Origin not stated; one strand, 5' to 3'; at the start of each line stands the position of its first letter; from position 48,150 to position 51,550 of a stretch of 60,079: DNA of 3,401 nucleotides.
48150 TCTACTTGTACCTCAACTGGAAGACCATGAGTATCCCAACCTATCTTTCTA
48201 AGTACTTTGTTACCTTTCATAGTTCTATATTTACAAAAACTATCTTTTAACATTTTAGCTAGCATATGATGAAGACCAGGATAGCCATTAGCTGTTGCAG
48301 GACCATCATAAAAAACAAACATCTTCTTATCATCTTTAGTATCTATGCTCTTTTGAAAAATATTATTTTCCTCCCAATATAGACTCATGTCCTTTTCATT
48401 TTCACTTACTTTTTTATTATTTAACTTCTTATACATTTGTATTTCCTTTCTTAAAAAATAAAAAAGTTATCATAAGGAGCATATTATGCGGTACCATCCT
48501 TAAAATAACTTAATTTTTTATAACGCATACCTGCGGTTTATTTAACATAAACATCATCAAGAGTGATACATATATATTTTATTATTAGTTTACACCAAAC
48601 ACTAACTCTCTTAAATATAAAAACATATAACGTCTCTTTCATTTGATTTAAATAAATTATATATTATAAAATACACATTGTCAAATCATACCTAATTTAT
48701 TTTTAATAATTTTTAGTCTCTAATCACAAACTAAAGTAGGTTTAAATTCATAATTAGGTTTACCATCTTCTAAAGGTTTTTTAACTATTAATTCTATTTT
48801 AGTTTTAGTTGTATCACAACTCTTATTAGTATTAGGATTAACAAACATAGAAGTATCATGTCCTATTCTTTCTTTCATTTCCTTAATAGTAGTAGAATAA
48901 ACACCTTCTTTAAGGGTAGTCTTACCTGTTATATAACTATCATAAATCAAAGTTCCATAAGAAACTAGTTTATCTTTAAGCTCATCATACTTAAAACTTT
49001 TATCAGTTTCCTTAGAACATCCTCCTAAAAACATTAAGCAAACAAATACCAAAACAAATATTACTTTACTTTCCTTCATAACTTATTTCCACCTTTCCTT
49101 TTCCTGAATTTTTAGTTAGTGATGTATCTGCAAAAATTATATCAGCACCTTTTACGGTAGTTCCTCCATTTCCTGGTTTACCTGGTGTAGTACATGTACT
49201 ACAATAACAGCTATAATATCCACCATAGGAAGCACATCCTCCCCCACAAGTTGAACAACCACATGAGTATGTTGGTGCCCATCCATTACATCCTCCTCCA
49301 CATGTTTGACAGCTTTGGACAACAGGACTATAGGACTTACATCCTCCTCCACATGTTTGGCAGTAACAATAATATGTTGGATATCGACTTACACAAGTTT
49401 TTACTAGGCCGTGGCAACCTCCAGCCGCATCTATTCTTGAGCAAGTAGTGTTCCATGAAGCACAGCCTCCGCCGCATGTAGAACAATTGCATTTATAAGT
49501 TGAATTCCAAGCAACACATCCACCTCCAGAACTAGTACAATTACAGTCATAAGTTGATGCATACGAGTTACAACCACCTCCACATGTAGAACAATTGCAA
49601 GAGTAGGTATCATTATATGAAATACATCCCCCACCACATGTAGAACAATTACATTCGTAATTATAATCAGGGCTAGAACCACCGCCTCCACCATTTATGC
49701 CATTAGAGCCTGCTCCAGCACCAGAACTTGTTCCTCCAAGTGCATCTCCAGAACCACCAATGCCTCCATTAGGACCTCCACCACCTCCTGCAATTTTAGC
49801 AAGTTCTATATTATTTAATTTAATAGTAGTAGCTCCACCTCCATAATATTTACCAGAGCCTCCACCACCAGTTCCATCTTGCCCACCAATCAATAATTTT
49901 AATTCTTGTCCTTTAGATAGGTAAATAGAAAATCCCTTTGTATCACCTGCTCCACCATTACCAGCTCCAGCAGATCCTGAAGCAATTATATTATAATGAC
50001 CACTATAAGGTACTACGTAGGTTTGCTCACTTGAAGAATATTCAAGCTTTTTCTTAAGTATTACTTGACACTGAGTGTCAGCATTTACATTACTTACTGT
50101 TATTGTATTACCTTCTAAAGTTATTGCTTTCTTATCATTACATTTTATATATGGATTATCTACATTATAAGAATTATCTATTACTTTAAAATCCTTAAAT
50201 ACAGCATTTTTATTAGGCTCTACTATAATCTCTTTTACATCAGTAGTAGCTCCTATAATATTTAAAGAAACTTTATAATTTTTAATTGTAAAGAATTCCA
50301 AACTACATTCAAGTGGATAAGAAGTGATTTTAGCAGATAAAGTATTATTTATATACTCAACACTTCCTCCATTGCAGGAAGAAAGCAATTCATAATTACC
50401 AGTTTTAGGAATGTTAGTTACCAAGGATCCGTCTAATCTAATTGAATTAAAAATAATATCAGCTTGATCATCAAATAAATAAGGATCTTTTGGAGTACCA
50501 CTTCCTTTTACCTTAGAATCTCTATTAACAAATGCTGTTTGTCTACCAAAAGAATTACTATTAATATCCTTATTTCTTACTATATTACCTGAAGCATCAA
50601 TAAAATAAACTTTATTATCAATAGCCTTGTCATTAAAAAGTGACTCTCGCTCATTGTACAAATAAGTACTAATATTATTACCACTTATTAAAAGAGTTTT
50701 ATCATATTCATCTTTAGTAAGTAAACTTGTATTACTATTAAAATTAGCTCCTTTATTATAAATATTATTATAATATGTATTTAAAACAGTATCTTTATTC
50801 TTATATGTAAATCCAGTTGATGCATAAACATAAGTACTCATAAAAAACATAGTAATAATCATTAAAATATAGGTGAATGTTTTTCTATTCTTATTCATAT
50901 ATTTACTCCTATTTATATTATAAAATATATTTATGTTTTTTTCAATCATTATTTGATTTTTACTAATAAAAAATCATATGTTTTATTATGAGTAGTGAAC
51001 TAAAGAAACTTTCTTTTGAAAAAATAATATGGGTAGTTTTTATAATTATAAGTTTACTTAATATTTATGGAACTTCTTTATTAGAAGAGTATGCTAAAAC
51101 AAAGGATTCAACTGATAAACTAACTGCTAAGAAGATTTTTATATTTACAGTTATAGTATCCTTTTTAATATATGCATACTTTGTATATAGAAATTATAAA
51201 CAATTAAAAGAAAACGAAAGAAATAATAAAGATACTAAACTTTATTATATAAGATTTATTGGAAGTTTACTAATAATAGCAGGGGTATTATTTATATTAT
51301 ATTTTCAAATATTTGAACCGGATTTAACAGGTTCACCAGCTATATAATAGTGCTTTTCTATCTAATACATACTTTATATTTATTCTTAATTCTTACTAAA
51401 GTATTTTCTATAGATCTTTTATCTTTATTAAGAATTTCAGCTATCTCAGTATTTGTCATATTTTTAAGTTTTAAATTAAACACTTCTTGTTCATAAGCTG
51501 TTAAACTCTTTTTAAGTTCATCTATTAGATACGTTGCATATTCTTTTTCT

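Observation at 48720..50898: Secreted protein fusing a poly-glycine domain to about 8 tandem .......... repeats, translationally coupled to a lipoprotein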

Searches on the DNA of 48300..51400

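Call 83: search_rna_families(source=window, start=48300, end=51400, threshold=gathering)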
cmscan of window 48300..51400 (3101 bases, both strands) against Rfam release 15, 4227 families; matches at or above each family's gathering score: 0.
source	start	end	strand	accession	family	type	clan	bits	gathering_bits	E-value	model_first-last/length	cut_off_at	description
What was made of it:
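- Tried and rejected: No hits, including no T-box ahead of ileS at the gathering threshold (call 83).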

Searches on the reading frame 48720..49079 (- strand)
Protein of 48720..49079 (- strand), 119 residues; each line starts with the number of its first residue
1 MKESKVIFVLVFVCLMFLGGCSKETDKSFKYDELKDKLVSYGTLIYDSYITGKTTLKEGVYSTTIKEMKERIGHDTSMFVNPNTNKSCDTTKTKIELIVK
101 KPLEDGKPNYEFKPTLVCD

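Call 3: search_protein_families(library=pfam, proteins=[window:48720-49079:-], max_evalue=1)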
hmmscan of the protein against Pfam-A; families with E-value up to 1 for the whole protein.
window:48720-49079:- (119 aa): 1 family
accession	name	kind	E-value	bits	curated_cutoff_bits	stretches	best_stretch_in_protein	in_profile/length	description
PF20954.2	Caud_bapl16_2nd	-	0.21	12.3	27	1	31-75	27-71/104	Phage tail base-plate attachment protein N0 domain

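Call 4: search_protein_families(library=ncbifam, proteins=[window:48720-49079:-], max_evalue=1)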
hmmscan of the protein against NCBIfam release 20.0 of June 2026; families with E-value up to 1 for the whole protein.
window:48720-49079:- (119 aa): 5 families
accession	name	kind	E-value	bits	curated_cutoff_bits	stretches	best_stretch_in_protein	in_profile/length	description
NF053689.1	BamJ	equivalog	0.0072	16.6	100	1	1-69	1-68/184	BamJ family beta-barrel-assembly machinery protein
NF033894.1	Eex_IncN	subfamily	0.013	15.4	33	1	5-30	2-26/65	EexN family lipoprotein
TIGR02747.1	TraV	equivalog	0.079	13.7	44.75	1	6-34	3-31/145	type IV conjugative transfer system lipoprotein TraV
NF011152.0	PRK14560.1-3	equivalog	0.16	11.8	249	1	56-115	12-70/165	putative RNA-binding protein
TIGR03302.1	OM_YfiO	subfamily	0.17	11.3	81.4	1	7-68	3-56/239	outer membrane protein assembly factor BamD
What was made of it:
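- There are no hits to coat or exosporium families (calls 3, 4).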

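Call 27: find_homologous_proteins(query=window:48720-49079:-, max_evalue=0.01)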
Query window:48720-49079:- (119 aa): 1 proteins with E <= 0.01 among 9 candidates.
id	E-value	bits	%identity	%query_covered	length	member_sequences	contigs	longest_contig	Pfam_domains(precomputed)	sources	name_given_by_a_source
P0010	1.7e-72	259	100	100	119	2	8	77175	-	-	-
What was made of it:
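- Tried and rejected: Only the protein itself was found (call 27).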

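Call 42: search_solved_structures(query=A2, max_evalue=10, show_alignments=2)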
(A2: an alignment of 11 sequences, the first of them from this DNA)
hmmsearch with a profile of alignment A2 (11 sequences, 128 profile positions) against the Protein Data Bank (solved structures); distinct sequences matched with E-value up to 10: 8.
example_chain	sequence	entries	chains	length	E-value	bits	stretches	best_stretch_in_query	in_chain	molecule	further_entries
6all_A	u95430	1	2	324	0.0077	19.3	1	1-55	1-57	Fe(3+)-citrate-binding protein yfmC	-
9f22_B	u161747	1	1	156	0.03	17.4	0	41-63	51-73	DARPin DP1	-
6fcg_A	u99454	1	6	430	0.11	15.6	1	2-38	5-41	Glycoside hydrolase, GH17 family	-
5joq_A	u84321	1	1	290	0.13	15.4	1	1-34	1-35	Lmo2184 protein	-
9fct_B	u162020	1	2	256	0.16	15.1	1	1-55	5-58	DUF4465 domain-containing protein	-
6wmr_Z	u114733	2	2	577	0.24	14.5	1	37-90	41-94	RNA polymerase sigma factor RpoD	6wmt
6eom_A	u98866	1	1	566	0.28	14.3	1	1-43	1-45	MutT/NUDIX family protein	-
8a3t_E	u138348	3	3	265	0.74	12.9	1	61-94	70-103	Anaphase-promoting complex subunit 9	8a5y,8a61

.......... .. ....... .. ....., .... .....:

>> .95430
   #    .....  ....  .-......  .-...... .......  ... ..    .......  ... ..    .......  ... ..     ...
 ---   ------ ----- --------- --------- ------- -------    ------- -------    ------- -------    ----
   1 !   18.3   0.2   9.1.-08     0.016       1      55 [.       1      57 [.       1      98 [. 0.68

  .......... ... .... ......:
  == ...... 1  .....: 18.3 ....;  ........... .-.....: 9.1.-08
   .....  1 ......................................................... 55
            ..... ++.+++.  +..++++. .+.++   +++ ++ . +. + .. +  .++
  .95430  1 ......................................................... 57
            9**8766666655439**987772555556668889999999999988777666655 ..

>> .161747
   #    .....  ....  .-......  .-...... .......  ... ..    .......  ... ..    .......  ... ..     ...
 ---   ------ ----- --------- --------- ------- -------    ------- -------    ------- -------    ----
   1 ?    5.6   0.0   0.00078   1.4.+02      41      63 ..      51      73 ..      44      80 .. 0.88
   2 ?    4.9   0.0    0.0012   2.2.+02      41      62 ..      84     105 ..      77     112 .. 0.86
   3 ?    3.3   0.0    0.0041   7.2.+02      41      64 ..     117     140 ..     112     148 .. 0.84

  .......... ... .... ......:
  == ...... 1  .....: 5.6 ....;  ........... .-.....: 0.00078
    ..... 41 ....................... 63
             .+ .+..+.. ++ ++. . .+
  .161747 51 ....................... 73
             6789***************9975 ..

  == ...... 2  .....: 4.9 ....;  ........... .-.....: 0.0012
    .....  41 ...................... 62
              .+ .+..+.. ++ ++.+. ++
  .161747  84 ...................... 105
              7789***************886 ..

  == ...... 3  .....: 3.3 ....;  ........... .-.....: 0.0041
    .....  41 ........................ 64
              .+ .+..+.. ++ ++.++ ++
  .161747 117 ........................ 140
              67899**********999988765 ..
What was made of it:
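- Tried and rejected: The profile against the PDB matched only signal peptides (call 42).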

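Call 73: predict_structure(protein=window:48720-49079:-)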
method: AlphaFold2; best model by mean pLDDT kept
length: 119 residues; sequences in the alignment: 1
mean_pLDDT: 62.9   pTM: 0.48
mean pLDDT of the five models: 62.9, 61.2, 57.2, 55.6, 54.6
residues with pLDDT >= 90: 0; 70-90: 49; 50-70: 39; < 50: 31
segments of 3 or more residues with pLDDT < 50: 1-29
pLDDT, mean of each block of 10 residues (from residue 1): 41 41 42 58 57 64 78 68 75 81 73 76
secondary structure, 60 per line:
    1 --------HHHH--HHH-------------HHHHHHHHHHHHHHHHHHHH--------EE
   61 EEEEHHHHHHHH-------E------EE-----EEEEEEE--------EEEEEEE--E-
elements in order: H9-12 H31-50 E59-64 H65-72 E94-100 E109-115

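Call 76: fold_search(model_id=the predicted structure, library=pdb)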
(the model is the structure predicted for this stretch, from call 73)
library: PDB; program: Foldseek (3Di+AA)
matches with E <= 10: 317; with E <= 0.001: 0
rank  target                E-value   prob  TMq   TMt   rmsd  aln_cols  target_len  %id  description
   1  2j8x_D                1.6e-01  0.08  0.16  0.22  14.1        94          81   14  Epstein-Barr virus uracil-DNA glycosylase in complex with Ugi from PBS-2 (released 2006-12-13)
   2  4zcb_A                5.0e-01  0.13  0.23  0.22   6.1        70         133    8  Human CRBPII mutant - Y60W dimer (released 2016-04-20)
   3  6w6v_G                5.7e-01  0.06  0.14  0.13  18.4        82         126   15  Structure of yeast RNase MRP holoenzyme (released 2020-07-15)
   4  1rbc_A                6.1e-01  0.18  0.30  0.33   8.6        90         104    9  CRYSTALLOGRAPHIC STRUCTURES OF RIBONUCLEASE S VARIANTS WITH NONPOLAR SUBSTITUTION AT POSITION 13: PACKING AND CAVITIES (released 1993-10-31)
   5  1y92_B                7.0e-01  0.20  0.31  0.30   8.4        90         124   10  Crystal structure of the P19A/N67D Variant Of Bovine seminal Ribonuclease (released 2004-12-28)
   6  1z7x_X                9.1e-01  0.21  0.33  0.31  10.7        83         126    8  X-ray structure of human ribonuclease inhibitor complexed with ribonuclease I (released 2005-06-21)
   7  4kxh_A                9.8e-01  0.15  0.32  0.32   8.6        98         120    6  The X-ray crystal structure of a dimeric variant of human pancreatic ribonuclease (released 2013-10-02)
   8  3fl1_B                1.1e+00  0.11  0.31  0.30  12.4       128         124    9  X-ray structure of the non covalent swapped form of the A19P/Q28L/K31C/S32C mutant of bovine pancreatic ribonuclease i (released 2009-03-24)
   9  1y94_A                1.2e+00  0.11  0.31  0.30  14.7       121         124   10  Crystal structure of the G16S/N17T/P19A/S20A/N67D Variant Of Bovine seminal Ribonuclease (released 2004-12-28)
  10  8xa6_H                1.3e+00  0.06  0.19  0.22  13.9       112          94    7  Cryo-EM structure of Bacillus RNAP and SPO1 gp33 complex (released 2024-12-04)
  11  1rnu                  1.4e+00  0.15  0.33  0.34   8.8        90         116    9  REFINEMENT OF THE CRYSTAL STRUCTURE OF RIBONUCLEASE S. COMPARISON WITH AND BETWEEN THE VARIOUS RIBONUCLEASE A STRUCTURES (released 1994-01-31)
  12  3tsr_A                1.4e+00  0.14  0.33  0.32  10.7        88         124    9  X-ray structure of mouse ribonuclease inhibitor complexed with mouse ribonuclease 1 (released 2012-09-19)
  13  4n4c_A                1.4e+00  0.14  0.32  0.31  10.8        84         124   11  Crystal structure of the C-terminal swapped dimer of a Bovine seminal ribonuclease mutant (released 2013-11-06)
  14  1ssc_A                1.4e+00  0.13  0.31  0.33  10.7        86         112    7  THE 1.6 ANGSTROMS STRUCTURE OF A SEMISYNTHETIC RIBONUCLEASE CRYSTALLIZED FROM AQUEOUS ETHANOL. COMPARISON WITH CRYSTAL (released 1995-01-26)
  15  5v0r                  1.4e+00  0.13  0.22  0.19  10.2        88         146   10  Crystal structure of ubiquitin-conjugating enzyme from Naegleria fowleri with modified Cys99 (released 2017-03-29)
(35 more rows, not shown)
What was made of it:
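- the best Foldseek hit has E = 0.16 (call 76);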

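Call 91: search_protein_families(library=phrogs, proteins=[window:48720-49079:-], max_evalue=0.01)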
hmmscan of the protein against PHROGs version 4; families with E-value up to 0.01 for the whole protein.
window:48720-49079:- (119 aa): 0 families
